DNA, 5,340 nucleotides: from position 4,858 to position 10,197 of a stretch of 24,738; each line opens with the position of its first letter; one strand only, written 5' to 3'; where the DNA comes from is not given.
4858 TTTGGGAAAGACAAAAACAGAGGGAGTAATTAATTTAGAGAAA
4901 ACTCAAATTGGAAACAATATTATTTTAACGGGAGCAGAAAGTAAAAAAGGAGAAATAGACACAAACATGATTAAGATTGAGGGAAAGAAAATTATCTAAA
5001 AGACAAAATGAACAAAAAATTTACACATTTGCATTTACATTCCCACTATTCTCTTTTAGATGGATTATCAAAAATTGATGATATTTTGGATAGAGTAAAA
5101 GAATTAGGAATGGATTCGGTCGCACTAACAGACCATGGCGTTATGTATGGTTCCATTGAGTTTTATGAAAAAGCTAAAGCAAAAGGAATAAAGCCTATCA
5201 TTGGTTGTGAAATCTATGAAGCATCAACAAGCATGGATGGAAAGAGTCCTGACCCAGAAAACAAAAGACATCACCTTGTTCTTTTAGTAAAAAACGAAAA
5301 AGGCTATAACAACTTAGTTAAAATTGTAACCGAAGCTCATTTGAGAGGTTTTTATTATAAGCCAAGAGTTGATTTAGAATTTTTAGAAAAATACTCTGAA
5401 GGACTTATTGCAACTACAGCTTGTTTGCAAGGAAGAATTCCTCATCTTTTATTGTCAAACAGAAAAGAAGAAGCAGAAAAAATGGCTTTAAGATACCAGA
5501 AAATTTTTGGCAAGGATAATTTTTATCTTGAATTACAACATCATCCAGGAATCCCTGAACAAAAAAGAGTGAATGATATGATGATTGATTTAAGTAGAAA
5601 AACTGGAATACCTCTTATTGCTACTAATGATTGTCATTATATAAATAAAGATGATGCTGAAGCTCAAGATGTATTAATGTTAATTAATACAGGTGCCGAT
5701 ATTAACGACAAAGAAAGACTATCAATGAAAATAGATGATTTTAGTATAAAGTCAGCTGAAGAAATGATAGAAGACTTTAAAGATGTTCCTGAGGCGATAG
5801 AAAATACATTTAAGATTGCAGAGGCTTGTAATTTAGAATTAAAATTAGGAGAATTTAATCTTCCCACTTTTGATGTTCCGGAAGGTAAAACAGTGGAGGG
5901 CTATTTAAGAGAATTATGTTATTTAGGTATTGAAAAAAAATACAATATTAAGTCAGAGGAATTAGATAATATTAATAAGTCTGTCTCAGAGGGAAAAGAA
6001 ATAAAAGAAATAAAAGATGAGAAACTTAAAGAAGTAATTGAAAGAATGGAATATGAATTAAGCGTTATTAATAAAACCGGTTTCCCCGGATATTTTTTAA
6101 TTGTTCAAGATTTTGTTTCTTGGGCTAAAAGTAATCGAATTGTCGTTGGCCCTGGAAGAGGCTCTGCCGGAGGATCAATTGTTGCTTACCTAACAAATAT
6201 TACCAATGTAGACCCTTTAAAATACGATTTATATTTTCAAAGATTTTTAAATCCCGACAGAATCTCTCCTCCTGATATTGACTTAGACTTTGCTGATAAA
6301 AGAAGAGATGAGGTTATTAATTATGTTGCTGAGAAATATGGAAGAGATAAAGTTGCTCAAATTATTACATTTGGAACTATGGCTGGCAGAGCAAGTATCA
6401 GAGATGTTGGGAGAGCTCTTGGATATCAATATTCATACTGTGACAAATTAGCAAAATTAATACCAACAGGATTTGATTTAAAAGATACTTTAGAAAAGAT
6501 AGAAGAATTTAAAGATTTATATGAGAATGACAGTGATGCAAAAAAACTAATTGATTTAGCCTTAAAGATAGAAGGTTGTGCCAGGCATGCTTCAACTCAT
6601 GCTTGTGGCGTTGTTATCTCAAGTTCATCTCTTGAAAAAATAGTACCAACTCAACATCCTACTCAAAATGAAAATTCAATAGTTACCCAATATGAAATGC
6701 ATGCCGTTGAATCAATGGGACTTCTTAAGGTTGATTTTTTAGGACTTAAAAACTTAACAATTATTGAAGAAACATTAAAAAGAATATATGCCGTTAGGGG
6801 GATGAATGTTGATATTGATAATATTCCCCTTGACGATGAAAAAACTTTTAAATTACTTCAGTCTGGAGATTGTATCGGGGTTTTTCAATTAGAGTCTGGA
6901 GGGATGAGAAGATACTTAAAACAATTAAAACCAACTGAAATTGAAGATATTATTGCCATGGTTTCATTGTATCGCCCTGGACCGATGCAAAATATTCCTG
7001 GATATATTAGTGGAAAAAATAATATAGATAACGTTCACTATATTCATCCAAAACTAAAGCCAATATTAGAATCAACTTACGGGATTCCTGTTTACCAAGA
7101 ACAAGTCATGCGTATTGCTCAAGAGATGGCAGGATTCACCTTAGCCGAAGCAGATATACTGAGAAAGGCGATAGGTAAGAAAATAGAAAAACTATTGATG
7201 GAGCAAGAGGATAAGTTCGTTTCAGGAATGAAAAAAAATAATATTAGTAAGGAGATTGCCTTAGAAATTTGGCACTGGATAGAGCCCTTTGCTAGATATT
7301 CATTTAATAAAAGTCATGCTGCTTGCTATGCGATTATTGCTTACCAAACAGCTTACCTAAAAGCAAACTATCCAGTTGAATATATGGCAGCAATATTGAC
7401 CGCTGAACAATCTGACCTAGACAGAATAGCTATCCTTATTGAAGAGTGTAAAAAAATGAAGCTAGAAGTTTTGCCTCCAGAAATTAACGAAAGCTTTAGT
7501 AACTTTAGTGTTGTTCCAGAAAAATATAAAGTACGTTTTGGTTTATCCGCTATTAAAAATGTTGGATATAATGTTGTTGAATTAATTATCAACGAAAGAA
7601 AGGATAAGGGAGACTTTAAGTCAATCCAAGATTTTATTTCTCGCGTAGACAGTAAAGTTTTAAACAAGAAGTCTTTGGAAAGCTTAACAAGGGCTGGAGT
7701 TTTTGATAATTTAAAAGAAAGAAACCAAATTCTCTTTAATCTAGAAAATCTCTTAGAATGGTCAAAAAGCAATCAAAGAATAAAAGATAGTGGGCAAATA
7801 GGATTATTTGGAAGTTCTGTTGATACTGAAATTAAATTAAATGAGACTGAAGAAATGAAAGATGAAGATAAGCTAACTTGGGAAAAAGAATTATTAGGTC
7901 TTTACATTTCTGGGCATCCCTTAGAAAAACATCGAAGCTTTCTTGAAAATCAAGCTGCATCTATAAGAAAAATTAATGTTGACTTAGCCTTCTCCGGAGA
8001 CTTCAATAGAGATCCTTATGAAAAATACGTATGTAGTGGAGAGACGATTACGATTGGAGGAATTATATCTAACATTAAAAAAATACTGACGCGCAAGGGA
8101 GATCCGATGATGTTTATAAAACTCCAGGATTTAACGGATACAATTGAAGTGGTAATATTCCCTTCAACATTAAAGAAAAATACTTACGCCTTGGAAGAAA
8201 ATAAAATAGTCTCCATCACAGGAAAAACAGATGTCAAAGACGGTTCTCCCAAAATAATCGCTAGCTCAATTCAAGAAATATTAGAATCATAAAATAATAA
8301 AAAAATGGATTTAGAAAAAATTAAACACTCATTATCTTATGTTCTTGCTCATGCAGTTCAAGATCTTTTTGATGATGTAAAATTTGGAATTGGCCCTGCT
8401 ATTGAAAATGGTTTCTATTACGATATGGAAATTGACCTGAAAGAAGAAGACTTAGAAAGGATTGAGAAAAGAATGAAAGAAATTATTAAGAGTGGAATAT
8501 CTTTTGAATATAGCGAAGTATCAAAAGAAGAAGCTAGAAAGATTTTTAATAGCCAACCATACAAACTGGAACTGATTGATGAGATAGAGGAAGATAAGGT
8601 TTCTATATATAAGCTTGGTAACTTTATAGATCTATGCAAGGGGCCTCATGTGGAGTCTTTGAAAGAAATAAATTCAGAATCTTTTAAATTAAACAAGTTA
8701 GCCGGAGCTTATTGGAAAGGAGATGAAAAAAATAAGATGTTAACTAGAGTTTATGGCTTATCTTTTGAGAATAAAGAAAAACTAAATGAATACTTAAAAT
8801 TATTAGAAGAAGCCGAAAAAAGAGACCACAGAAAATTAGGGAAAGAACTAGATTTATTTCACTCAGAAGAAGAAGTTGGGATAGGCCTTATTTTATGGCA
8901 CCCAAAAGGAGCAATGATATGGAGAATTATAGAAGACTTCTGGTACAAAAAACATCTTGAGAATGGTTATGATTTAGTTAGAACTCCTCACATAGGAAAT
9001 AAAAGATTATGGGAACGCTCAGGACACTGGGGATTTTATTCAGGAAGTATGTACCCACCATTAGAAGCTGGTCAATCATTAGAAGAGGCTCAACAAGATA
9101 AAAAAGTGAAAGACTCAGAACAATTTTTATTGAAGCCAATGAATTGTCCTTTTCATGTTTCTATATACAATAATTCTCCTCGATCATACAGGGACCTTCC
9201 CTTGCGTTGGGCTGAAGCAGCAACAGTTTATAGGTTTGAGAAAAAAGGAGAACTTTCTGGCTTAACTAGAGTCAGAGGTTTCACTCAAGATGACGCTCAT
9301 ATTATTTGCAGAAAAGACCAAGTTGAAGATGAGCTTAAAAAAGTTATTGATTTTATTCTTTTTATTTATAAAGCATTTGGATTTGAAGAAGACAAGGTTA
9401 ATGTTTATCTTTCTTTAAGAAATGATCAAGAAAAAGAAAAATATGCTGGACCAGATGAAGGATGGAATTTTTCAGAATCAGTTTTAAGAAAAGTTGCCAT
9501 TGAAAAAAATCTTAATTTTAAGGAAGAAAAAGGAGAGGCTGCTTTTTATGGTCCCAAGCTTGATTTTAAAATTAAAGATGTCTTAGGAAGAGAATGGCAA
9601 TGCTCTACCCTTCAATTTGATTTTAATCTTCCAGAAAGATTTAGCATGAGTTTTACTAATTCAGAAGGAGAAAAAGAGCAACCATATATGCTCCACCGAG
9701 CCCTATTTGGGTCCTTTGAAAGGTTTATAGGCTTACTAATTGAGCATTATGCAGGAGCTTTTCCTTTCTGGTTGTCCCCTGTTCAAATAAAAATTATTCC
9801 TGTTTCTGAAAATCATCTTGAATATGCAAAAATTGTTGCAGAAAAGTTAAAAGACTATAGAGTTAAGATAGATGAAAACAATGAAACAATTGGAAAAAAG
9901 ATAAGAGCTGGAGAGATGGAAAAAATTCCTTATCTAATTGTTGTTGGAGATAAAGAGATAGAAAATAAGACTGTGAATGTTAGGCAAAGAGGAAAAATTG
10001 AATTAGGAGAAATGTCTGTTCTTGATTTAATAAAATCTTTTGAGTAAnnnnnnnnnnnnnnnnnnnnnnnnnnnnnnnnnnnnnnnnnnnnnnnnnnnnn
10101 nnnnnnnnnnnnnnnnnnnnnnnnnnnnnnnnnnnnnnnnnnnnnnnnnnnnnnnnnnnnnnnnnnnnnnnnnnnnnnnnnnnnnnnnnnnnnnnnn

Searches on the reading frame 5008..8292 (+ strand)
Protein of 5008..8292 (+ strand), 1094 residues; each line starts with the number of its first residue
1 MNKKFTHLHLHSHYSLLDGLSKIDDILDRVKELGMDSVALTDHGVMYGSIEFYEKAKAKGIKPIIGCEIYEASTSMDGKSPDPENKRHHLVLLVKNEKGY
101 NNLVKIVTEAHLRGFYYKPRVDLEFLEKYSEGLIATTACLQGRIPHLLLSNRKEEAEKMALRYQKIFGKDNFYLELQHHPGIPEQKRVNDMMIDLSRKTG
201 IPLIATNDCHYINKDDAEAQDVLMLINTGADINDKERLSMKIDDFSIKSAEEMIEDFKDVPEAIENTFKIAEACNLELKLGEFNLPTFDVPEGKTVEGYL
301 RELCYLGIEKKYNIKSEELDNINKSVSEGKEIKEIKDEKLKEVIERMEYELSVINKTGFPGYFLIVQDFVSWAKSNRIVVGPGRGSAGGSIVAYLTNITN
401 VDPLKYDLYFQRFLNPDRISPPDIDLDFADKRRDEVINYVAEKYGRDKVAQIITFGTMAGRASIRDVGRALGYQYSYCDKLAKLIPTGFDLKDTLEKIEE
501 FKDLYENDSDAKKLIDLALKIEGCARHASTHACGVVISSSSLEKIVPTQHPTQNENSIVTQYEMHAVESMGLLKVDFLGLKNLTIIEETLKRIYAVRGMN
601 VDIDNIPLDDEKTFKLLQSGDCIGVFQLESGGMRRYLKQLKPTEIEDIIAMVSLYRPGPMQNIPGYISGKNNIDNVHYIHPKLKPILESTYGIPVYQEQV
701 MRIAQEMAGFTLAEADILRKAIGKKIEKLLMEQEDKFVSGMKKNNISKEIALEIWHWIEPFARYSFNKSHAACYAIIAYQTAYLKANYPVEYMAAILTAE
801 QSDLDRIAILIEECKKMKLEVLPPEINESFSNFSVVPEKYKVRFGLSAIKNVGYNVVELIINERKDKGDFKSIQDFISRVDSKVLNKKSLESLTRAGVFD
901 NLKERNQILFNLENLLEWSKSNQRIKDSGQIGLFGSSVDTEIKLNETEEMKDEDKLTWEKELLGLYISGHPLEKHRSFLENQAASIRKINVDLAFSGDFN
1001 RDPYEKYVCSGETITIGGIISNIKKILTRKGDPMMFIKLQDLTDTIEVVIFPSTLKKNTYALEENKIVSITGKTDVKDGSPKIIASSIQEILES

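Call 7: search_protein_families(library=pfam, proteins=[window:5008-8292:+])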
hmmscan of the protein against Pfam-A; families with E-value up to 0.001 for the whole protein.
window:5008-8292:+ (1094 aa): 5 families
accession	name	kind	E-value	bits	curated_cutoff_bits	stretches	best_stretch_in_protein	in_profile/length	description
PF07733.18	DNA_pol3_alpha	-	1.2e-101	340.1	23.9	1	299-579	2-260/260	Bacterial DNA polymerase III alpha NTPase domain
PF17657.6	DNA_pol3_finger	-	4.1e-65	218.6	22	1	582-745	1-166/166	Bacterial DNA polymerase III alpha subunit finger domain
PF02811.25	PHP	-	3.6e-59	200.2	26.4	1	7-179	1-164/164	PHP domain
PF14579.12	HHH_6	-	1.3e-27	96.2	25.6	1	819-906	2-88/90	Helix-hairpin-helix motif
PF01336.31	tRNA_anti-codon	-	2.7e-12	46.9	27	1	1014-1091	1-75/75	OB-fold nucleic acid binding domain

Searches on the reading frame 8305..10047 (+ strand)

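Call 7: search_protein_families(library=pfam, proteins=[window:8305-10047:+])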
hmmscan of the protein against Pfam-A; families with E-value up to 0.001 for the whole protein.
window:8305-10047:+ (580 aa): 3 families
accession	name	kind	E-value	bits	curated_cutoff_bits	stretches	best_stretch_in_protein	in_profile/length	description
PF00587.30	tRNA-synt_2b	-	2e-46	158.8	29.3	1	270-482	5-179/179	tRNA synthetase class II core domain (G, H, P, S and T)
PF03129.25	HGTP_anticodon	-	1.2e-20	73.9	21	1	494-577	1-89/94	Anticodon binding domain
PF07973.19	tRNA_SAD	-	1.1e-12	48.2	24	1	99-150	1-44/44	Threonyl and Alanyl tRNA synthetase second additional domain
